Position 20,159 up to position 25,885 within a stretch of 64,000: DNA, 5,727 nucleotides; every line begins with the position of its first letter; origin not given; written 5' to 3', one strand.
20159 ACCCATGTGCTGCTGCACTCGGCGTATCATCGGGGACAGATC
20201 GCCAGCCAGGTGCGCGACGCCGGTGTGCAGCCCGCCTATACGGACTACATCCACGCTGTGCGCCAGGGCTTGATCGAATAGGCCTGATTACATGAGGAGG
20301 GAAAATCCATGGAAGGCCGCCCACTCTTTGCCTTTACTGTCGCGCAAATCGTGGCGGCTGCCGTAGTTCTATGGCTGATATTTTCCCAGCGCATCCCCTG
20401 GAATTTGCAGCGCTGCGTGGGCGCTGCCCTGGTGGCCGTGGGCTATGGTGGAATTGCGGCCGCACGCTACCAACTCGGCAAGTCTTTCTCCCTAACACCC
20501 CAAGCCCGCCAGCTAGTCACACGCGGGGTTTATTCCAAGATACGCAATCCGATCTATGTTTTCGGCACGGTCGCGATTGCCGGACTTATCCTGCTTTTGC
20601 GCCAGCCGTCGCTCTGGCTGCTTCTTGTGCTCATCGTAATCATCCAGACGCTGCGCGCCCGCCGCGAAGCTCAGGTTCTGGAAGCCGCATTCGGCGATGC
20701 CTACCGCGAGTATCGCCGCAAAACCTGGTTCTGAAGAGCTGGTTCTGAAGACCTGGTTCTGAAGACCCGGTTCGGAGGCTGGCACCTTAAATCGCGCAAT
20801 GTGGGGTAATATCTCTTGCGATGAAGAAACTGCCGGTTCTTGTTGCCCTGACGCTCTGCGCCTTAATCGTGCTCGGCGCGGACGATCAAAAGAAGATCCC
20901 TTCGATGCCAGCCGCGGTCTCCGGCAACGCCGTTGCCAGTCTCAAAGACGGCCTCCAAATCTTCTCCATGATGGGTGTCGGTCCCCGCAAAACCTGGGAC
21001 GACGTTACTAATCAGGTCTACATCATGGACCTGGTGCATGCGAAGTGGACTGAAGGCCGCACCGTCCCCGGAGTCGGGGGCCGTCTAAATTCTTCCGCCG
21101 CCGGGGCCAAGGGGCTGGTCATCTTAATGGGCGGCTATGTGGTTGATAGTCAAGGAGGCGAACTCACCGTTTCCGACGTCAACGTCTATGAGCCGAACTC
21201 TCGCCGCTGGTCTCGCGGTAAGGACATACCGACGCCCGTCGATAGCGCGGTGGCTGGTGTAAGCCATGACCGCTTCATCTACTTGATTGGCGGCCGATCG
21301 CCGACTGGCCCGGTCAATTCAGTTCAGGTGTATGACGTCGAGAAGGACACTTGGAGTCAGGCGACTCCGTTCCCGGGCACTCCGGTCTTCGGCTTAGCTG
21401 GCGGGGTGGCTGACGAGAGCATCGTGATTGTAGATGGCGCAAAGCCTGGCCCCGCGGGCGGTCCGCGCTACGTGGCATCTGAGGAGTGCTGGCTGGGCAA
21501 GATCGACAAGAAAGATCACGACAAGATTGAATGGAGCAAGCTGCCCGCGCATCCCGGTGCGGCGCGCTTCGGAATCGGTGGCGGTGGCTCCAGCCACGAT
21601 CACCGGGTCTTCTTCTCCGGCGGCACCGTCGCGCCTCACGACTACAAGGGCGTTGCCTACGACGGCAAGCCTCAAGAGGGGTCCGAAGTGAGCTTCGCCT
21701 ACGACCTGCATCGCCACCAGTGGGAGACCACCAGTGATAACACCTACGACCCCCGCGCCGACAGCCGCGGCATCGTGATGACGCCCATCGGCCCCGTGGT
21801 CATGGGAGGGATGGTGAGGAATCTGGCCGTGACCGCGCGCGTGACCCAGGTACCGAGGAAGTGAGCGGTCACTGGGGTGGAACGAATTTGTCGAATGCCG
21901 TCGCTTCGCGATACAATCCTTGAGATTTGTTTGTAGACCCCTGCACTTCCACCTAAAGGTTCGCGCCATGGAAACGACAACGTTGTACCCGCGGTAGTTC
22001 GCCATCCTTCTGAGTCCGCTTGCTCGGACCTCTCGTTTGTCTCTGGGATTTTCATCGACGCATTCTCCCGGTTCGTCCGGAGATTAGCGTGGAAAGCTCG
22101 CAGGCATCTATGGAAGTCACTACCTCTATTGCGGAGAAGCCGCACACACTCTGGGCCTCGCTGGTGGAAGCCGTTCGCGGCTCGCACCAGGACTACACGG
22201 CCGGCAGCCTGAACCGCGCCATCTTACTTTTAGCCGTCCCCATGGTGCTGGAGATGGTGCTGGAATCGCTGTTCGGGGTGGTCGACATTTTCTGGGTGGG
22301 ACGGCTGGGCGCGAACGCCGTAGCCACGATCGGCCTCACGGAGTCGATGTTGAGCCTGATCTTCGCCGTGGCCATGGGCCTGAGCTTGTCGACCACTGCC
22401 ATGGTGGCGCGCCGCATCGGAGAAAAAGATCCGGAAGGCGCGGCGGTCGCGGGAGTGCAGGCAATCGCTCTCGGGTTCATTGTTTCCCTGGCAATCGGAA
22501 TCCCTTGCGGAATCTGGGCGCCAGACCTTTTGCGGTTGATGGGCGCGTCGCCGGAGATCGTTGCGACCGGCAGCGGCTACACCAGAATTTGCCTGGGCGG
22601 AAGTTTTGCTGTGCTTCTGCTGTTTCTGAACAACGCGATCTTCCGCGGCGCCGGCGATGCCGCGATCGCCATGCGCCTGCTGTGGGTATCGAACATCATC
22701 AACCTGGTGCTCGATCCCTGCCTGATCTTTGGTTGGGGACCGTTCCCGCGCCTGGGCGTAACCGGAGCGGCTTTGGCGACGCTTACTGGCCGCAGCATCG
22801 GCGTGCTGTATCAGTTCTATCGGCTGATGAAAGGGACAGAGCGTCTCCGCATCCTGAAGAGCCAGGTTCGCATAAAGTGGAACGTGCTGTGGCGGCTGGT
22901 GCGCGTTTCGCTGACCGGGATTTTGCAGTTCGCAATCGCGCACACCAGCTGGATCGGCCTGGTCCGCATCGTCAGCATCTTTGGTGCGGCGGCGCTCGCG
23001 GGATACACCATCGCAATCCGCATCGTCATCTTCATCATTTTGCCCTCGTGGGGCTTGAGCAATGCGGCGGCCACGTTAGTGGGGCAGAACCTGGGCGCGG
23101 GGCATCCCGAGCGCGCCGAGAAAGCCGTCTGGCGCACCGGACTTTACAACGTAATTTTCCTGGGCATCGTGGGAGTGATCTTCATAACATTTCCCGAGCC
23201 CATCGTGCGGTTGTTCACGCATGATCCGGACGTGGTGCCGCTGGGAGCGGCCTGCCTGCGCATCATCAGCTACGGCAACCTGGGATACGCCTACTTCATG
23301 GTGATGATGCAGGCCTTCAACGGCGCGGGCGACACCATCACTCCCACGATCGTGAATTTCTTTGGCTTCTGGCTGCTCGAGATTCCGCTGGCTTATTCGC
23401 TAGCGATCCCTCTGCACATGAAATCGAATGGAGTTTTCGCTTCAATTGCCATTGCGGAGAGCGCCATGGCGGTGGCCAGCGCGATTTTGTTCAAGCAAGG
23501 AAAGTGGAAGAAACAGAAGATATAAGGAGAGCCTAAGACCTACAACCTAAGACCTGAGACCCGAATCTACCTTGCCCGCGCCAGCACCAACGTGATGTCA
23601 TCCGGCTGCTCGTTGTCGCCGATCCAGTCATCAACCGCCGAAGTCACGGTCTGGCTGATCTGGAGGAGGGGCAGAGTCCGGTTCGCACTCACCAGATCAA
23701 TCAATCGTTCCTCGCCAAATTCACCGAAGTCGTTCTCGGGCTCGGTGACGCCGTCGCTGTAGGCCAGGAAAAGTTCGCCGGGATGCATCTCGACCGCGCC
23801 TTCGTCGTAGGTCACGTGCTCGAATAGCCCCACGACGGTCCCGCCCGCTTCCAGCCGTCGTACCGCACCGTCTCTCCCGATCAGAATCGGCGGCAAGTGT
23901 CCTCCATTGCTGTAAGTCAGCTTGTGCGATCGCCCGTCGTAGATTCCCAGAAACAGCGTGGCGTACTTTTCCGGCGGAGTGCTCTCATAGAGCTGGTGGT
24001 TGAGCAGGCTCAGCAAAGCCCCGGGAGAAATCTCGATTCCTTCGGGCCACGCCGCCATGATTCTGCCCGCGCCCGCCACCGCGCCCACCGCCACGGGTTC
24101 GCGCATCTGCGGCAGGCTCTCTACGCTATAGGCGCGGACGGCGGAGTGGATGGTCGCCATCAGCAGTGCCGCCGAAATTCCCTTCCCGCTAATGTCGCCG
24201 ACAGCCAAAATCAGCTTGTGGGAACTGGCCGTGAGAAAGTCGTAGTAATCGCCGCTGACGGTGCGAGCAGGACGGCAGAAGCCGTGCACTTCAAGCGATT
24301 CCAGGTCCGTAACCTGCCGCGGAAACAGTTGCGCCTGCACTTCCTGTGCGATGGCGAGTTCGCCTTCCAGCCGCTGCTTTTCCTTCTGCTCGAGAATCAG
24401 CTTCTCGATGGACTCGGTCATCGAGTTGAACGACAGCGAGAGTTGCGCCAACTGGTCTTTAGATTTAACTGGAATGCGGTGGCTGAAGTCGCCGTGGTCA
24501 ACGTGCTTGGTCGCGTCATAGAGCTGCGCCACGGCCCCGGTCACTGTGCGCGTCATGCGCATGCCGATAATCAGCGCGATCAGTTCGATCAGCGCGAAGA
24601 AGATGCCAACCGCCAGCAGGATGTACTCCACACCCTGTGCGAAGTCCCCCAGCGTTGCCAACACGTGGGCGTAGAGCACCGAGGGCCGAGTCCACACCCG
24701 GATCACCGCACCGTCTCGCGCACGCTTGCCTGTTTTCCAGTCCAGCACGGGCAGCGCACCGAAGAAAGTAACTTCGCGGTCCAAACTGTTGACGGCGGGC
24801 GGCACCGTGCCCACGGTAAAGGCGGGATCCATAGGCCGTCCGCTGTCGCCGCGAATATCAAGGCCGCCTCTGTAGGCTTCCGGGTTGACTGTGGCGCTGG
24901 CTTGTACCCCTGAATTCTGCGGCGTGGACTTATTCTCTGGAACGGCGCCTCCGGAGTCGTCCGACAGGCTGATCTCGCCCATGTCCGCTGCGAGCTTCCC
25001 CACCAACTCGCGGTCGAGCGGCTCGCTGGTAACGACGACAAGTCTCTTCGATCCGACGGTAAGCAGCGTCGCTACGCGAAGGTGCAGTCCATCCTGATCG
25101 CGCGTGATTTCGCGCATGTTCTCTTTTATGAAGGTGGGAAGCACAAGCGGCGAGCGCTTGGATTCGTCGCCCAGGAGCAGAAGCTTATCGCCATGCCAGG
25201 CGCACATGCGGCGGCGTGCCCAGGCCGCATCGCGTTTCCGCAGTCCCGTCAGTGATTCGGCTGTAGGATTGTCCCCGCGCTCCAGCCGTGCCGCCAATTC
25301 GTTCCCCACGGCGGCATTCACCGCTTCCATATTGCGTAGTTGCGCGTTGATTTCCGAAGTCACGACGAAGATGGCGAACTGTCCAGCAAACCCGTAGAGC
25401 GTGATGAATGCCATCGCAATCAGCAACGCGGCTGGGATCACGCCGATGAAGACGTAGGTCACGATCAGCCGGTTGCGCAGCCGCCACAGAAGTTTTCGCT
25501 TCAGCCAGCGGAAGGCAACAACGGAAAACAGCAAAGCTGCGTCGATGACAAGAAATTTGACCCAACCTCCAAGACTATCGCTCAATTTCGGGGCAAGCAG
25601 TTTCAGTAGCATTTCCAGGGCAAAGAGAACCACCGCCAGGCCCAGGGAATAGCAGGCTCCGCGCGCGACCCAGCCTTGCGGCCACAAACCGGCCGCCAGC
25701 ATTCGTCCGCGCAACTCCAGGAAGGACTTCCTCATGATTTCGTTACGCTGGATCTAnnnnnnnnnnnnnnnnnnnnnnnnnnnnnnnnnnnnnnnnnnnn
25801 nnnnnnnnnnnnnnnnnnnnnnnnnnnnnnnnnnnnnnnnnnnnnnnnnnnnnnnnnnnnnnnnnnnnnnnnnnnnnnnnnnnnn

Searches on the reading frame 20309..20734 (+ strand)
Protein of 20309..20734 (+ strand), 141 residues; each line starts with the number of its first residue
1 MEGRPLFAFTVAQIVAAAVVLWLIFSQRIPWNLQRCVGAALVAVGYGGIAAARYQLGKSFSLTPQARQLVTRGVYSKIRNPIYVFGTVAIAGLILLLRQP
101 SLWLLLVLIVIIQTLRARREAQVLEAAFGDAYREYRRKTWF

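Call 75: search_protein_families(library=pfam, proteins=[window:20309-20734:+], max_evalue=0.00001)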
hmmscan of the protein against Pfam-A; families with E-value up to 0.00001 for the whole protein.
window:20309-20734:+ (141 aa): 2 families
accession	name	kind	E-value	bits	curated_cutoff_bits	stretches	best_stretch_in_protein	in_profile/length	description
PF04191.18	PEMT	-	3.4e-13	50.4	25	1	34-130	2-104/105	Phospholipid methyltransferase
PF04140.19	ICMT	-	1.5e-06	29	24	0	52-123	15-92/95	Isoprenylcysteine carboxyl methyltransferase (ICMT) family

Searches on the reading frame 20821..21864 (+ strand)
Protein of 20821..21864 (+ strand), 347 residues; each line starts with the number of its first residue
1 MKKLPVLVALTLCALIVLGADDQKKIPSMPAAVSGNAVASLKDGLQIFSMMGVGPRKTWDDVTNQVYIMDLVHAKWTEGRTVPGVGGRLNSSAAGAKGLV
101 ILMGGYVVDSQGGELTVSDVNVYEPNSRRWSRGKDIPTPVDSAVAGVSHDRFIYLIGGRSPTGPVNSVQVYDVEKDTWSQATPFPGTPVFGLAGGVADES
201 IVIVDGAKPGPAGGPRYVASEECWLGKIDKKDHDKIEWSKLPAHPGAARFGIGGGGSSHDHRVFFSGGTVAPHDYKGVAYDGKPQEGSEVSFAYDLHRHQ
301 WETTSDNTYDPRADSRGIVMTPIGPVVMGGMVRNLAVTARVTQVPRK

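Call 76: search_protein_families(library=pfam, proteins=[window:20821-21864:+], max_evalue=0.00001)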
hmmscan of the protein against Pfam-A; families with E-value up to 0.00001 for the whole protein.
window:20821-21864:+ (347 aa): 9 families
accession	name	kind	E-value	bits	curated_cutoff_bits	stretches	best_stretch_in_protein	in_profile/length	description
PF24681.1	Kelch_KLHDC2_KLHL20_DRC7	-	1.2e-13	51.4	50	1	62-184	77-197/221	KLHDC2/KLHL20/DRC7 Kelch-repeats domain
PF13964.12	Kelch_6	-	1.6e-13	50.5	25.3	0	146-188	7-49/50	Kelch motif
PF01344.31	Kelch_1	-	2e-12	46.8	20.1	1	145-184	6-45/46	Kelch motif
PF24981.1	Beta-prop_ATRN-LZTR1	-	2.2e-11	44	50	1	32-206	91-279/289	Attractin/LZTR1 beta-propeller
PF24996.1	NANM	-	4.6e-10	39.3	45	0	63-159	28-125/350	N-acetylneuraminate epimerase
PF07646.21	Kelch_2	-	1.2e-09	38.1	21.3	0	90-137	4-48/48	Kelch motif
PF13418.12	Kelch_4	-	2.2e-09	37.6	21.6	0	146-185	7-48/49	Galactose oxidase, central domain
PF13415.12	Kelch_3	-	3.4e-08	33.9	22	0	151-186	2-38/48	Galactose oxidase, central domain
PF25210.1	Kelch_FKB95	-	2.5e-07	31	70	1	106-186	46-127/268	FKB95, Kelch-repeats domain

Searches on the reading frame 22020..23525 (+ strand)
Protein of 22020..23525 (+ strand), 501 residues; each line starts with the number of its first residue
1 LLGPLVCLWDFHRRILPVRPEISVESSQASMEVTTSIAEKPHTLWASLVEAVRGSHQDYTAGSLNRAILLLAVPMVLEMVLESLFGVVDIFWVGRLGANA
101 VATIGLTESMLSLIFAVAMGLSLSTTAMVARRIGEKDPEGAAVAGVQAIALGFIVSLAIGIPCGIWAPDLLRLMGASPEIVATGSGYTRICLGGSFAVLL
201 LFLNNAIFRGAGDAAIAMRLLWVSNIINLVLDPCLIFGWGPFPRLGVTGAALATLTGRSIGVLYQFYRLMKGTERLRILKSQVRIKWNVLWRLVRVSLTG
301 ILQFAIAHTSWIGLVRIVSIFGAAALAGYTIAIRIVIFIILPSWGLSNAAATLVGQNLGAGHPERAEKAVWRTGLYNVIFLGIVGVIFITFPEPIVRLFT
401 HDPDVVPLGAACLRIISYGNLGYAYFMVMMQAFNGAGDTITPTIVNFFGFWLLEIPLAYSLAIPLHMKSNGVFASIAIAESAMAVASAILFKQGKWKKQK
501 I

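Call 76: search_protein_families(library=pfam, proteins=[window:22020-23525:+], max_evalue=0.00001)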
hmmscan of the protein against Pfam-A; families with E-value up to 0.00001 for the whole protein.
window:22020-23525:+ (501 aa): 1 family
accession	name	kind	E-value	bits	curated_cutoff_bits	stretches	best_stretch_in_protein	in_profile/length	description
PF01554.23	MatE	-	1.1e-66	223.9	24.9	2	74-233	1-160/161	MatE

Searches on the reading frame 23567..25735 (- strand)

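Call 6: search_protein_families(library=pfam, proteins=[window:23567-25735:-])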
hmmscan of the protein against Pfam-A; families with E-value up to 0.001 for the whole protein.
window:23567-25735:- (722 aa): 2 families
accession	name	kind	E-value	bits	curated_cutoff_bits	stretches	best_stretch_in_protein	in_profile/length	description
PF07228.17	SpoIIE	-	7.8e-44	150.4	25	1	505-721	2-191/192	Stage II sporulation protein E (SpoIIE)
PF00672.30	HAMP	-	1.7e-10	41.5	25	1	394-444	2-52/53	HAMP domain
